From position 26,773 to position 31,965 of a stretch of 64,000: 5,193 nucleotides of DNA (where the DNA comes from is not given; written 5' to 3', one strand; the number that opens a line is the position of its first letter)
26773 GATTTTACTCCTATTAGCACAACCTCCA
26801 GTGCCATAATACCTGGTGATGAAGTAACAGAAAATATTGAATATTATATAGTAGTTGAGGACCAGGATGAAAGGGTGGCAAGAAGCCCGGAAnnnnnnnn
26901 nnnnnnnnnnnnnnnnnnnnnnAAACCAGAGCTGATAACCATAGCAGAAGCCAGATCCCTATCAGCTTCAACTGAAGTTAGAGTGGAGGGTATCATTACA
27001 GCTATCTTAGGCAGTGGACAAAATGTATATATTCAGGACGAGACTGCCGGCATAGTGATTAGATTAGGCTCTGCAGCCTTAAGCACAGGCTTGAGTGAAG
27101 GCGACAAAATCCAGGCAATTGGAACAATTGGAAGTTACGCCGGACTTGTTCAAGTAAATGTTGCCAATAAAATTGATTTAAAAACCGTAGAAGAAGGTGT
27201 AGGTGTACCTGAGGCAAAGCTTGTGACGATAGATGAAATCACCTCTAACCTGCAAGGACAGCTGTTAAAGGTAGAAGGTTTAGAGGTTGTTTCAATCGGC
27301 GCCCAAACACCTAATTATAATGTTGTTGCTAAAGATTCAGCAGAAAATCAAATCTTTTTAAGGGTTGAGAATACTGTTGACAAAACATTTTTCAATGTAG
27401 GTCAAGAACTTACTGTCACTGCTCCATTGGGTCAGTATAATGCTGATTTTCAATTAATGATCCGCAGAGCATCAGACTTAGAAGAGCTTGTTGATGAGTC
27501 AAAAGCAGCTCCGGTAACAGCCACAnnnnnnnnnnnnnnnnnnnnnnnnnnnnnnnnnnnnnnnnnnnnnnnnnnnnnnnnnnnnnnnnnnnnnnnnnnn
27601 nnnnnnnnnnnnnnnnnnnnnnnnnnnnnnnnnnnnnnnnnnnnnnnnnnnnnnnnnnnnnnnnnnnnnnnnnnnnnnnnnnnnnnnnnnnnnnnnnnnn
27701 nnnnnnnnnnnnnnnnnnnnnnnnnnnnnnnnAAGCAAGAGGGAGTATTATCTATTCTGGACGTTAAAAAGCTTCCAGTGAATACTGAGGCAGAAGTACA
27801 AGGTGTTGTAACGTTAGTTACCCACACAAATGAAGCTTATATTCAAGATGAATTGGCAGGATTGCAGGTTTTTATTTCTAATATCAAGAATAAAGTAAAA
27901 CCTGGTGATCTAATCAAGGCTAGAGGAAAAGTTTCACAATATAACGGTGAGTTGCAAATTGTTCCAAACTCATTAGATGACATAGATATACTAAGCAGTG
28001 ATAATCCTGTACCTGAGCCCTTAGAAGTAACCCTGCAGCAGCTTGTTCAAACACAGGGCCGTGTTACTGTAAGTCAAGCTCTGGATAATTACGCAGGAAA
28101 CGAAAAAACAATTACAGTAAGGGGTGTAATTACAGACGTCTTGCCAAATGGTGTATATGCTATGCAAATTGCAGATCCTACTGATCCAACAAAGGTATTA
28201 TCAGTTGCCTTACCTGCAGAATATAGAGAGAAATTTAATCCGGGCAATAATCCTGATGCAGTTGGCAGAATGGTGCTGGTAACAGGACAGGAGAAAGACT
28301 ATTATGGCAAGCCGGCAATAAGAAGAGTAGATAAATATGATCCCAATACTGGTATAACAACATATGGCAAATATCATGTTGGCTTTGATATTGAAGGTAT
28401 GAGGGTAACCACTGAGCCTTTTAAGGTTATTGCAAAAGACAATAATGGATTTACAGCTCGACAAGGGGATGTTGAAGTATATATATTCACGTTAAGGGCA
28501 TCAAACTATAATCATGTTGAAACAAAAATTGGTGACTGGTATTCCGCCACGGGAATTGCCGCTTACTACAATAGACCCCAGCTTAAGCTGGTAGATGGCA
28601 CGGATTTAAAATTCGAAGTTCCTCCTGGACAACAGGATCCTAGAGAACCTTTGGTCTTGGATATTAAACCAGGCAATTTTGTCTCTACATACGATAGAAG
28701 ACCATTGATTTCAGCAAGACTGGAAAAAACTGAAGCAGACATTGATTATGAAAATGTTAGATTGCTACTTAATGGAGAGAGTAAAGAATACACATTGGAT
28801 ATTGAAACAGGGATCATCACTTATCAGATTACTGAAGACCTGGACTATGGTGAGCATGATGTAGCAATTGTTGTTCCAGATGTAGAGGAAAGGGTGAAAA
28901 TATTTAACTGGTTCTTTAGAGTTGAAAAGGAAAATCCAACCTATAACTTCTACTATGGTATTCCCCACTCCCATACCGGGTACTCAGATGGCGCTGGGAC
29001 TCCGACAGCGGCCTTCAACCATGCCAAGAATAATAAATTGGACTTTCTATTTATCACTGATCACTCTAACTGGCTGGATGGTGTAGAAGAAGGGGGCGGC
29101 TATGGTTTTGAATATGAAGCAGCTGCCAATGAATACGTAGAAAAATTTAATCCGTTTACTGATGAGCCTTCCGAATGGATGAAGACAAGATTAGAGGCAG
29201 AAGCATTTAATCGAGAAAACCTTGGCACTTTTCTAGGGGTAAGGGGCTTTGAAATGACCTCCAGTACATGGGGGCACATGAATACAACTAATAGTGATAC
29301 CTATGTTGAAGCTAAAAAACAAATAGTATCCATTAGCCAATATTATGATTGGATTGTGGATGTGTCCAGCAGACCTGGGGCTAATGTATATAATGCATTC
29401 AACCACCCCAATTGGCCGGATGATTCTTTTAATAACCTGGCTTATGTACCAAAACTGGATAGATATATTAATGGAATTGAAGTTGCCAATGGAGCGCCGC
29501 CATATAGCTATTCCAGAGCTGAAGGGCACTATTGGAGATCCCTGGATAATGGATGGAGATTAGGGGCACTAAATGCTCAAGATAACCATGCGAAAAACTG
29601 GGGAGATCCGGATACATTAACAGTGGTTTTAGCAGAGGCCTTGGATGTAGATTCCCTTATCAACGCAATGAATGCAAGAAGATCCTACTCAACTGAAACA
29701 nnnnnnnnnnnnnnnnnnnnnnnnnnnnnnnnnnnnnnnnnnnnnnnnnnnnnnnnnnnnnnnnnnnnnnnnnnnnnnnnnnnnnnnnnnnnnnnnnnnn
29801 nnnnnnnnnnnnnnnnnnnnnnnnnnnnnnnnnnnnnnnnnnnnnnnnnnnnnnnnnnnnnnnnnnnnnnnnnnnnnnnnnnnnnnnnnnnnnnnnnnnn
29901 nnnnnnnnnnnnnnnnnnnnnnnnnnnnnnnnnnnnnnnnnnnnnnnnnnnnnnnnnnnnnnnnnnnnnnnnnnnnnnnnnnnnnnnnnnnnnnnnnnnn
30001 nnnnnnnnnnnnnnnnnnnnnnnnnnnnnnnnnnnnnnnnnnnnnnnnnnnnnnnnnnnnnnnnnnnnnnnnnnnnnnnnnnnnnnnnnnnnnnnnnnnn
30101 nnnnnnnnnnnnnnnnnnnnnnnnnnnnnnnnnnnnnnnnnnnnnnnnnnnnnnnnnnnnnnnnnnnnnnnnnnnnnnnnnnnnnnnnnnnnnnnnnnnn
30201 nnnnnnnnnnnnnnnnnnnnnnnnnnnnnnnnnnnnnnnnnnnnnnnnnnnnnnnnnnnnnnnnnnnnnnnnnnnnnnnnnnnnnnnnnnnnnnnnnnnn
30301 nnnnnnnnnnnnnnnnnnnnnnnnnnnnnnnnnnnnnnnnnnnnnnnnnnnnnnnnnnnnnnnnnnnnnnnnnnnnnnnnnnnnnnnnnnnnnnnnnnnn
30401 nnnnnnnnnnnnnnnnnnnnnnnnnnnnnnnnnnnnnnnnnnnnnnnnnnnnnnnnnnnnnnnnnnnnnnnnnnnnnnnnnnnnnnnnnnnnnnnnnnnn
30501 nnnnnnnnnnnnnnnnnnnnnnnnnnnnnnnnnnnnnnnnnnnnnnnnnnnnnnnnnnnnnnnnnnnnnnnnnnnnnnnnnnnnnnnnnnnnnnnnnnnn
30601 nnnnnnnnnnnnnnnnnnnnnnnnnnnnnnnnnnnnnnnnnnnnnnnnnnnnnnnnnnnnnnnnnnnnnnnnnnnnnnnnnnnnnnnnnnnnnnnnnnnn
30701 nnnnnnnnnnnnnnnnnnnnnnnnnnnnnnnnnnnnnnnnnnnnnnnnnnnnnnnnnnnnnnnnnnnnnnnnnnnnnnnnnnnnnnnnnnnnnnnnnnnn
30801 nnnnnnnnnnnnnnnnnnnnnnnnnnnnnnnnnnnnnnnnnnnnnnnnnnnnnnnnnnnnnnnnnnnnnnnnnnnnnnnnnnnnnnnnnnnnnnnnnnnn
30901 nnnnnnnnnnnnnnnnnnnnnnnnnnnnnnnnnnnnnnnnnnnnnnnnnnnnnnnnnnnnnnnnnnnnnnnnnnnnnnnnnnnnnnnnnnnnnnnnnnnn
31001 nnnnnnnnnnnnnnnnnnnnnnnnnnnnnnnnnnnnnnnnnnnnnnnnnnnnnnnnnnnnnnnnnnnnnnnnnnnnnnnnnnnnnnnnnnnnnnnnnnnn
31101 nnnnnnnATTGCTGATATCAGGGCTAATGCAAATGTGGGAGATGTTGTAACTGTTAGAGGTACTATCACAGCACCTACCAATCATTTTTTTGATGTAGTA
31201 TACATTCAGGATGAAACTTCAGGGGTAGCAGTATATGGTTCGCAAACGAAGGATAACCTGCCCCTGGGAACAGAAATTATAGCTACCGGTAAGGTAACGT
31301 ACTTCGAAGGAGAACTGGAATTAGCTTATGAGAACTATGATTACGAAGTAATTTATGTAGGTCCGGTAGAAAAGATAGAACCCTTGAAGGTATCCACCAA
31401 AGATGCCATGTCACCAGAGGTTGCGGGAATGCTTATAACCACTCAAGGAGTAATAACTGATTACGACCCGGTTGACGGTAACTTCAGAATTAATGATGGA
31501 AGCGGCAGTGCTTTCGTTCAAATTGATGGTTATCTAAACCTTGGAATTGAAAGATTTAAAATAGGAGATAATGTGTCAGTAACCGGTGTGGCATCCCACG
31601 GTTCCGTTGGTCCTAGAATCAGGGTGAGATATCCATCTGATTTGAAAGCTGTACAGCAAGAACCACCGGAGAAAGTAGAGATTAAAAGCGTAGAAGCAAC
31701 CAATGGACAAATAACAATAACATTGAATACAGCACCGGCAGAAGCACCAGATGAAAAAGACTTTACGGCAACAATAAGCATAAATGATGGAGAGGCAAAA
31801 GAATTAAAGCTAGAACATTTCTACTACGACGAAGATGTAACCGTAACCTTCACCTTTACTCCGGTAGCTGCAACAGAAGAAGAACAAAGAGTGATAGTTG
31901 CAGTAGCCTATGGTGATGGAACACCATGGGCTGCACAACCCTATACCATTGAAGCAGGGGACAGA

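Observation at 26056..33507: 2483-aa SLH-anchored protein combining four OB-fold modules with a PHP phosphoesterase core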

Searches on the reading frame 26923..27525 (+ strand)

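Call 6: search_protein_families(library=pfam, proteins=[window:26923-27525:+], max_evalue=1)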
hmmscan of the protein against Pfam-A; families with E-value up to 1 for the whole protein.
window:26923-27525:+ (201 aa): 3 families
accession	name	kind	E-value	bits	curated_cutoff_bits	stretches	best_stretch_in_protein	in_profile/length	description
PF18942.5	DUF5689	-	4.8e-11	43.4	28.6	1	17-185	24-216/217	Family of unknown function (DUF5689)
PF19778.5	RE_endonuc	-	0.00027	21.2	23.4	1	132-194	5-71/108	Endonuclease domain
PF01336.31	tRNA_anti-codon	-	0.0079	16.6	27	1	19-80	1-69/75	OB-fold nucleic acid binding domain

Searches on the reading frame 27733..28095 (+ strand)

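Call 6: search_protein_families(library=pfam, proteins=[window:27733-28095:+], max_evalue=1)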
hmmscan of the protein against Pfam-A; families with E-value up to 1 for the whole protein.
window:27733-28095:+ (121 aa): 3 families
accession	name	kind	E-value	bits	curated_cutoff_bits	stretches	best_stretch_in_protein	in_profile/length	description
PF01336.31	tRNA_anti-codon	-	1.4e-05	25.4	27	1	35-82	20-73/75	OB-fold nucleic acid binding domain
PF18942.5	DUF5689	-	0.0057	17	28.6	1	54-84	188-217/217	Family of unknown function (DUF5689)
PF05913.16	MupG_C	-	0.12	13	24.4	1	49-81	51-84/116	6-phospho-N-acetylmuramidase, C-terminal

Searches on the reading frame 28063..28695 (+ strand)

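Call 6: search_protein_families(library=pfam, proteins=[window:28063-28695:+], max_evalue=1)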
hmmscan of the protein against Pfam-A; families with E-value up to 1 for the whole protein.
window:28063-28695:+ (211 aa): 1 family
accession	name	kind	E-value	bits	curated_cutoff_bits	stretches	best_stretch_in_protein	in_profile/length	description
PF19886.4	DUF6359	-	8.7e-10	38.8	23.2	1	37-92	51-107/110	Domain of unknown function (DUF6359)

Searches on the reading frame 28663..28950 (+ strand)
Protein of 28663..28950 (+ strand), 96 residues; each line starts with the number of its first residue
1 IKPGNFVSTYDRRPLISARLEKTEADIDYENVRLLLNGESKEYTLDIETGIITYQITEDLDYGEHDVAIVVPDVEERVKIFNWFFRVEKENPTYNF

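Call 6: search_protein_families(library=pfam, proteins=[window:28663-28950:+], max_evalue=1)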
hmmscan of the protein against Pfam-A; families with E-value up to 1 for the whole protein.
window:28663-28950:+ (96 aa): 1 family
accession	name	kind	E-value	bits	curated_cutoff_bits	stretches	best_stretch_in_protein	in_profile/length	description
PF19077.6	Big_13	-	0.038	14.9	27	1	23-74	34-86/102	Bacterial Ig-like domain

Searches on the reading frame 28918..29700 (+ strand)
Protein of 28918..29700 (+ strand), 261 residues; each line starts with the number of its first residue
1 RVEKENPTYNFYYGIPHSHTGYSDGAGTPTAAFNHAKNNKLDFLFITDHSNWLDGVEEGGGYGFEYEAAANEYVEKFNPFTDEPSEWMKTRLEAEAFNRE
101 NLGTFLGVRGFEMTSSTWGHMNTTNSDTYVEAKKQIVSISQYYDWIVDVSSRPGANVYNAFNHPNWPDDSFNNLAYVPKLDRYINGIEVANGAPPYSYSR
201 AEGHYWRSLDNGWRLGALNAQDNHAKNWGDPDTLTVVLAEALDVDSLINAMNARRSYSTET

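Call 75: search_solved_structures(query=window:28918-29700:+, max_evalue=10, show_alignments=3)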
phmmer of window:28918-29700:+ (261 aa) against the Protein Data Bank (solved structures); distinct sequences matched with E-value up to 10: 11.
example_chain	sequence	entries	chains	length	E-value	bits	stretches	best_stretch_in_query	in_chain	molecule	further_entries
9l3a_A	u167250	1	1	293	0.091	15.6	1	5-55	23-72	Cellulose-binding GDSL lipase/acylhydrolase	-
9l37_A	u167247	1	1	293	0.1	15.4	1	5-55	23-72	Cellulose-binding GDSL lipase/acylhydrolase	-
9l2j_A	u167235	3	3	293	0.12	15.2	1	5-54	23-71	Cellulose-binding GDSL lipase/acylhydrolase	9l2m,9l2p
9l1r_A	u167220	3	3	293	0.13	15.1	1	5-54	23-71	Cellulose-binding GDSL lipase/acylhydrolase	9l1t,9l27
9l34_A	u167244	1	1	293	0.13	15.1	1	5-54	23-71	Cellulose-binding GDSL lipase/acylhydrolase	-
9l2a_A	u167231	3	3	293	0.13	15.1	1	5-54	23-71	Cellulose-binding GDSL lipase/acylhydrolase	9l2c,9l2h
9l39_A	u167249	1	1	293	0.13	15.1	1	5-54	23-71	Cellulose-binding GDSL lipase/acylhydrolase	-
9l3b_A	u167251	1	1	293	0.13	15.1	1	5-54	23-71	Cellulose-binding GDSL lipase/acylhydrolase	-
9l2b_A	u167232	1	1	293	0.14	14.9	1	5-54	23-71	Cellulose-binding GDSL lipase/acylhydrolase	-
3e38_A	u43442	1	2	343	0.16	14.7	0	17-52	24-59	two-domain protein containing predicted PHP-like metal-dependent phosphoesterase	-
7ug9_A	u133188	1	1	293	0.51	13.1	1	9-51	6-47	5'-3' exoribonuclease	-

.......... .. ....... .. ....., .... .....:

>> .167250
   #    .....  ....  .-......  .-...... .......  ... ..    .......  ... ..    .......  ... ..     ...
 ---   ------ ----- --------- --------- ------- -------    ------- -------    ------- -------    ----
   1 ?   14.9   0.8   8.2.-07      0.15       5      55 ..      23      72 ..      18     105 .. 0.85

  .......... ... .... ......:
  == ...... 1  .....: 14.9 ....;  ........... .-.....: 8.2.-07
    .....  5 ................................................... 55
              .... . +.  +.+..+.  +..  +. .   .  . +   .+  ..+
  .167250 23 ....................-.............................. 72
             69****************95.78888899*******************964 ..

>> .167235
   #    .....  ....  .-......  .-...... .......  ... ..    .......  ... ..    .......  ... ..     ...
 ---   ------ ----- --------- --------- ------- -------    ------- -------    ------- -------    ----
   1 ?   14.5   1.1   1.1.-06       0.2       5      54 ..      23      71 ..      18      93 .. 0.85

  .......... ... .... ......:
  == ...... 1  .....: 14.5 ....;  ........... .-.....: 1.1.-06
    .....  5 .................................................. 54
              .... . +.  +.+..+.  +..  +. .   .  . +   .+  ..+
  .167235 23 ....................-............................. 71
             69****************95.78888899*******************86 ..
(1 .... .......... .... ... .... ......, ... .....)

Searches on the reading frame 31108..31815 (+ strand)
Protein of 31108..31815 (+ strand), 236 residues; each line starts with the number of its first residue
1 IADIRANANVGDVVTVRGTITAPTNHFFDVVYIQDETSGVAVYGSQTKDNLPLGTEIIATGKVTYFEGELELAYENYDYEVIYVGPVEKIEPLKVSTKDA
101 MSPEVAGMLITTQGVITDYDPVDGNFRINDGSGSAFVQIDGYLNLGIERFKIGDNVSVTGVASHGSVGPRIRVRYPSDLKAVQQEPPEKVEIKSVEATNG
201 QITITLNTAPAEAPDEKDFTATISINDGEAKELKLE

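Call 6: search_protein_families(library=pfam, proteins=[window:31108-31815:+], max_evalue=1)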
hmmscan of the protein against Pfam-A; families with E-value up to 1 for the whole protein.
window:31108-31815:+ (236 aa): 4 families
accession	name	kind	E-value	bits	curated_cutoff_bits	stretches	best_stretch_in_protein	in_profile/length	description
PF01336.31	tRNA_anti-codon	-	8.6e-05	22.8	27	1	33-75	22-70/75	OB-fold nucleic acid binding domain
PF18942.5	DUF5689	-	0.00014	22.2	28.6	1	9-178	21-216/217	Family of unknown function (DUF5689)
PF16100.11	RMI2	-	0.00032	20.9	29.4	1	113-179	44-114/132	RecQ-mediated genome instability protein 2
PF19135.5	DUF5818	-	0.023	14.7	27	0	148-169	29-46/57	Protein of unknown function (DUF5818)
